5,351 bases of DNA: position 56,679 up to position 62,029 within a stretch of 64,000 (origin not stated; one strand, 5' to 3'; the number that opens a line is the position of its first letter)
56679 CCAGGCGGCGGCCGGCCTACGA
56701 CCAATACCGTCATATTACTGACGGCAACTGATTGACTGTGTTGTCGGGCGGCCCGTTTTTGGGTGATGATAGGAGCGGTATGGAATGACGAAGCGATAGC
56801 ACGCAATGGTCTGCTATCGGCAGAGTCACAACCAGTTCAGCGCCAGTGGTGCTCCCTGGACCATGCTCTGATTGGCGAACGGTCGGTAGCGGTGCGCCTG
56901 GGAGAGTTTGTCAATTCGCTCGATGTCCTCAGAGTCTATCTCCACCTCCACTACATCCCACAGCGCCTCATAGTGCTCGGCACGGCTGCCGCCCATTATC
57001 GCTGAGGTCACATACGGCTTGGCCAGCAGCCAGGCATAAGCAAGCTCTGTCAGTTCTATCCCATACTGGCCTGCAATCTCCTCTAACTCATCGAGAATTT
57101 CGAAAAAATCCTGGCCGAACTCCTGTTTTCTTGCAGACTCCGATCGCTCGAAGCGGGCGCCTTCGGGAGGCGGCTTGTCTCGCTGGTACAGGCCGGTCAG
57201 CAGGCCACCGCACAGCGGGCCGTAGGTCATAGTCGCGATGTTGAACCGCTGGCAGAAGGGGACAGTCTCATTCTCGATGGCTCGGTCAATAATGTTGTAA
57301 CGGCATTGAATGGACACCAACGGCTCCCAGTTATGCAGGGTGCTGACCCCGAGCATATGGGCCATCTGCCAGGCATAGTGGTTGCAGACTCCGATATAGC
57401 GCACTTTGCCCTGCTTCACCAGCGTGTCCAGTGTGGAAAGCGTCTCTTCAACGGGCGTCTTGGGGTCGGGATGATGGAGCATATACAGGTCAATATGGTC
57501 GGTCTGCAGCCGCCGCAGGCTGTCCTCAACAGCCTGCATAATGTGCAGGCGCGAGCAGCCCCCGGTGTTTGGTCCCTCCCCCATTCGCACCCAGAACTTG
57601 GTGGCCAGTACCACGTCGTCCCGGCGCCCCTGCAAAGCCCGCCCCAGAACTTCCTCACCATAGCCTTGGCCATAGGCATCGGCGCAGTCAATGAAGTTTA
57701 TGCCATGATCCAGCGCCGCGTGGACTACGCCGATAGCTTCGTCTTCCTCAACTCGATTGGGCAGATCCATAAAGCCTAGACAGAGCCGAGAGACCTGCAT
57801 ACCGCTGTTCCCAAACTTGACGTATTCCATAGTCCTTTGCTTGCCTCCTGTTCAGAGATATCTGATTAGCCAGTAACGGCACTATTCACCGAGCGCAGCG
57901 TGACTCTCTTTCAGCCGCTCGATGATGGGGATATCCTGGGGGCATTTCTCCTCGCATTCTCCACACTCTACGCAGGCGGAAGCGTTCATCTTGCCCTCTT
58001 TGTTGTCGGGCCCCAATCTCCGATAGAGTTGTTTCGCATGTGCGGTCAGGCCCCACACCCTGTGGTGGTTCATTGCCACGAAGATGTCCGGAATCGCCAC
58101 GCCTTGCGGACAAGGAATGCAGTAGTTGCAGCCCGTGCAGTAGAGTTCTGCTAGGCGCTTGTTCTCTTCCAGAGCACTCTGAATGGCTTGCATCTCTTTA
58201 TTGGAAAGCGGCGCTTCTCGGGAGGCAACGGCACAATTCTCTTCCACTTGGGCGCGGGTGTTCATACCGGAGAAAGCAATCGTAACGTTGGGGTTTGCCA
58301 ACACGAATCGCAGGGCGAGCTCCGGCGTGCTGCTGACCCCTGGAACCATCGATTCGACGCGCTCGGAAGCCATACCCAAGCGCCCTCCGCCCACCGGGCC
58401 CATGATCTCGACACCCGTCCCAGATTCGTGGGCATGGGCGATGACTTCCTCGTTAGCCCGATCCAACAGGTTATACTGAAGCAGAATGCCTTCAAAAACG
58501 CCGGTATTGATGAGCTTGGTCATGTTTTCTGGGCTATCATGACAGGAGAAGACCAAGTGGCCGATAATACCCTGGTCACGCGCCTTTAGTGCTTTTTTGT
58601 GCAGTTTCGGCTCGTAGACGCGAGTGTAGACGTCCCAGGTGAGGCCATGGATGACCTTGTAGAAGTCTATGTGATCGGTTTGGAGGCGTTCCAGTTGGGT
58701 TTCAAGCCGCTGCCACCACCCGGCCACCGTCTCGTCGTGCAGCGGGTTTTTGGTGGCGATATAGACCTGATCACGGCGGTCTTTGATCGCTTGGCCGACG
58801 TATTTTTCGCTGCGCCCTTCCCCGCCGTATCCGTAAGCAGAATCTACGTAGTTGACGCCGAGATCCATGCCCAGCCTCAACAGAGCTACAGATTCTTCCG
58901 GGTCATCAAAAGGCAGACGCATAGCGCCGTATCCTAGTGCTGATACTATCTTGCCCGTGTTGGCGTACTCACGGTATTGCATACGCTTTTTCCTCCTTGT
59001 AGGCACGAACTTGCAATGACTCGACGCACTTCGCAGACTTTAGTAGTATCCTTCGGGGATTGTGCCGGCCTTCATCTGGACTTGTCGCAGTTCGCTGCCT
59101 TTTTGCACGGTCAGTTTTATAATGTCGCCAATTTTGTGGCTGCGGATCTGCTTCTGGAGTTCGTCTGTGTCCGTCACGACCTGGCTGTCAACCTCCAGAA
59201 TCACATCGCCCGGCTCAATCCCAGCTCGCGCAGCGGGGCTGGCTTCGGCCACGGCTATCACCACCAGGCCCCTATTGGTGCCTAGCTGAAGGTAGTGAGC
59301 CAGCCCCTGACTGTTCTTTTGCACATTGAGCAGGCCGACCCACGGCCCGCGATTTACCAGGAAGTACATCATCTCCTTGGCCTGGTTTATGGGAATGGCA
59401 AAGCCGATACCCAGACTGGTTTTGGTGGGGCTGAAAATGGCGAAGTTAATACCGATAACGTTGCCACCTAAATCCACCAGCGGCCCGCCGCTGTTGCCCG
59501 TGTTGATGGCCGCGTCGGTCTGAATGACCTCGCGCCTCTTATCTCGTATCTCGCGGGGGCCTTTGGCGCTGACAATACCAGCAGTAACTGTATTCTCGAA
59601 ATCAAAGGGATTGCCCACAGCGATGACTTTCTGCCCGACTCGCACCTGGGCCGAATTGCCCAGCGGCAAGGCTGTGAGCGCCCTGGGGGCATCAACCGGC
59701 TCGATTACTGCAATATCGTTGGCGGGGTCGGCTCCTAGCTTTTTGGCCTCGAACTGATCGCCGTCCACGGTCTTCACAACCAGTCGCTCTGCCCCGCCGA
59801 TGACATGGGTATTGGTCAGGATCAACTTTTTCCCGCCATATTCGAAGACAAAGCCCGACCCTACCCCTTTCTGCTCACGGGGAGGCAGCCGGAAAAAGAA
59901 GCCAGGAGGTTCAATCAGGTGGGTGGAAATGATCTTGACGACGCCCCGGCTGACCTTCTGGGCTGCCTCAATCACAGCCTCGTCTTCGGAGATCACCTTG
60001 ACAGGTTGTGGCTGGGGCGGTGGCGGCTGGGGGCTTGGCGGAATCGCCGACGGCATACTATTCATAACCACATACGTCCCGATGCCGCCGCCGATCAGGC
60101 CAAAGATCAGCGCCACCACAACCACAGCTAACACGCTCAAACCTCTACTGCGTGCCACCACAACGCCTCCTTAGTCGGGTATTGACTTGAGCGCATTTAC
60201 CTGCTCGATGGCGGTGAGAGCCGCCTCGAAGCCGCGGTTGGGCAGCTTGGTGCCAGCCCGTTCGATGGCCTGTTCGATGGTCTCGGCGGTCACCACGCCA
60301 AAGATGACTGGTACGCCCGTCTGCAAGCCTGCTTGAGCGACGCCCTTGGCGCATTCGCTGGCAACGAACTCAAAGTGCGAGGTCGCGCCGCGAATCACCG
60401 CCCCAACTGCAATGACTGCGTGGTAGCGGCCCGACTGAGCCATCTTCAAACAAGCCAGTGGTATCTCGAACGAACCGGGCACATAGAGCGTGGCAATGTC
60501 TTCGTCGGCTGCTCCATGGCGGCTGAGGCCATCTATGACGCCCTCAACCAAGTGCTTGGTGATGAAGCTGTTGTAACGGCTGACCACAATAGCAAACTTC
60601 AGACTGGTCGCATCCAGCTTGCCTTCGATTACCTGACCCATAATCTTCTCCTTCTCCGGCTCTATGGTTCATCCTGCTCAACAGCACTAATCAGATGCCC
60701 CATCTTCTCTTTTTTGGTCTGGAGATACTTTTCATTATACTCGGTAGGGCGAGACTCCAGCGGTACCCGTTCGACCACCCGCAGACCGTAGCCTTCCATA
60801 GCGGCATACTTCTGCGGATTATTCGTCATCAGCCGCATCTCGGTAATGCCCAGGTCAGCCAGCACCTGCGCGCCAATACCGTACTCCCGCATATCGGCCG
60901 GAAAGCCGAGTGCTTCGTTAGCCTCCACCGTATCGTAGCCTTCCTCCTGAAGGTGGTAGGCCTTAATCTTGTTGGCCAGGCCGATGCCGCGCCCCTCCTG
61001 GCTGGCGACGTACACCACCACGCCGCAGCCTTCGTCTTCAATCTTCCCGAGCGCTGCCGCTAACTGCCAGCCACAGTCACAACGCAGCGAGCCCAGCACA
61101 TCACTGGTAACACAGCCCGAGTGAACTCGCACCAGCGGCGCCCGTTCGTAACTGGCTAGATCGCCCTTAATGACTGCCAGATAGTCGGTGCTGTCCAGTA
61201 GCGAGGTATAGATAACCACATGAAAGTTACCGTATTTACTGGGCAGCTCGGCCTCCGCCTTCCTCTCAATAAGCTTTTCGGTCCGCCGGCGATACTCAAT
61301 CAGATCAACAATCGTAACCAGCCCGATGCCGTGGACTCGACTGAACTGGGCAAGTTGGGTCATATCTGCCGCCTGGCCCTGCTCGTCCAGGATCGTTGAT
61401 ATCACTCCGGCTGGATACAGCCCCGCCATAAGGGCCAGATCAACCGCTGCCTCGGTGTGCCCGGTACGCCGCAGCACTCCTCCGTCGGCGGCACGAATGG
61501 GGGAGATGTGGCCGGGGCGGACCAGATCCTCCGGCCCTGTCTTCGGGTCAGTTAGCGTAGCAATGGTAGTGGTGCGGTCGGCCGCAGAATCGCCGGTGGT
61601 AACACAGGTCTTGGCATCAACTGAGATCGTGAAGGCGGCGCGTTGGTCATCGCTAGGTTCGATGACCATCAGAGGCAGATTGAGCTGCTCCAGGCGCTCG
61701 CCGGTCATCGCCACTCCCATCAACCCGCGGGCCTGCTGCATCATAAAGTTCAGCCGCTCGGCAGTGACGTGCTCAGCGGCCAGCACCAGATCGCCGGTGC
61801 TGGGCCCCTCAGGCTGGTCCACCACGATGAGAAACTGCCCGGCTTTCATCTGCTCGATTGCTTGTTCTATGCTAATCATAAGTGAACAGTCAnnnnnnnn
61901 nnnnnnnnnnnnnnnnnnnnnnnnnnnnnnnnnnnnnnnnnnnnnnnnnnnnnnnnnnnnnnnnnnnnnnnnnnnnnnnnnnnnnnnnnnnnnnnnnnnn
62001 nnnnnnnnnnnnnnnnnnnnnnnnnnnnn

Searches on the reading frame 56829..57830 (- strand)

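Call 64: search_protein_families(library=pfam, proteins=[window:56829-57830:-], max_evalue=0.0001)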
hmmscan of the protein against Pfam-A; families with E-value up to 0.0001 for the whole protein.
window:56829-57830:- (334 aa): 1 family
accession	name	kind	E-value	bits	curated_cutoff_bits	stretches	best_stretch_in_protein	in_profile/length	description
PF00248.27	Aldo_ket_red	-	7.3e-81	271.9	24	1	15-310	1-290/291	Aldo/keto reductase family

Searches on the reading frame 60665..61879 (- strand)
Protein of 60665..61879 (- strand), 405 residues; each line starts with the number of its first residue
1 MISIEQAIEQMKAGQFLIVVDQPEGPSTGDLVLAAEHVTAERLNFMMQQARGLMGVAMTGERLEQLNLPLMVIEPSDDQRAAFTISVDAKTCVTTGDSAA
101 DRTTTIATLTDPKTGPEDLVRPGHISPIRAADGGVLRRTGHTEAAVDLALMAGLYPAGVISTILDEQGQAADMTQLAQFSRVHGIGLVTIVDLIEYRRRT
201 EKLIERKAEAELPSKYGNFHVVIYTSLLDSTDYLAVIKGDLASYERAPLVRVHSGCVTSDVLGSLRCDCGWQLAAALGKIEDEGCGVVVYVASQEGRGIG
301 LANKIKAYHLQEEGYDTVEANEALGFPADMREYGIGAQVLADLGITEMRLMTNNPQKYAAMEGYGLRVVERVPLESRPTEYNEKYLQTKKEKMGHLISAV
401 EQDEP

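Call 64: search_protein_families(library=pfam, proteins=[window:60665-61879:-], max_evalue=0.0001)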
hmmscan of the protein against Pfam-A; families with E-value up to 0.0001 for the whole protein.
window:60665-61879:- (405 aa): 2 families
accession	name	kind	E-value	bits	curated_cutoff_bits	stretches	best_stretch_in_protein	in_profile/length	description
PF00925.25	GTP_cyclohydro2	-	1.2e-70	236.8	23.3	1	206-373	2-165/165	GTP cyclohydrolase II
PF00926.24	DHBP_synthase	-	1.2e-67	227.6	26.4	1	5-196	1-191/191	3,4-dihydroxy-2-butanone 4-phosphate synthase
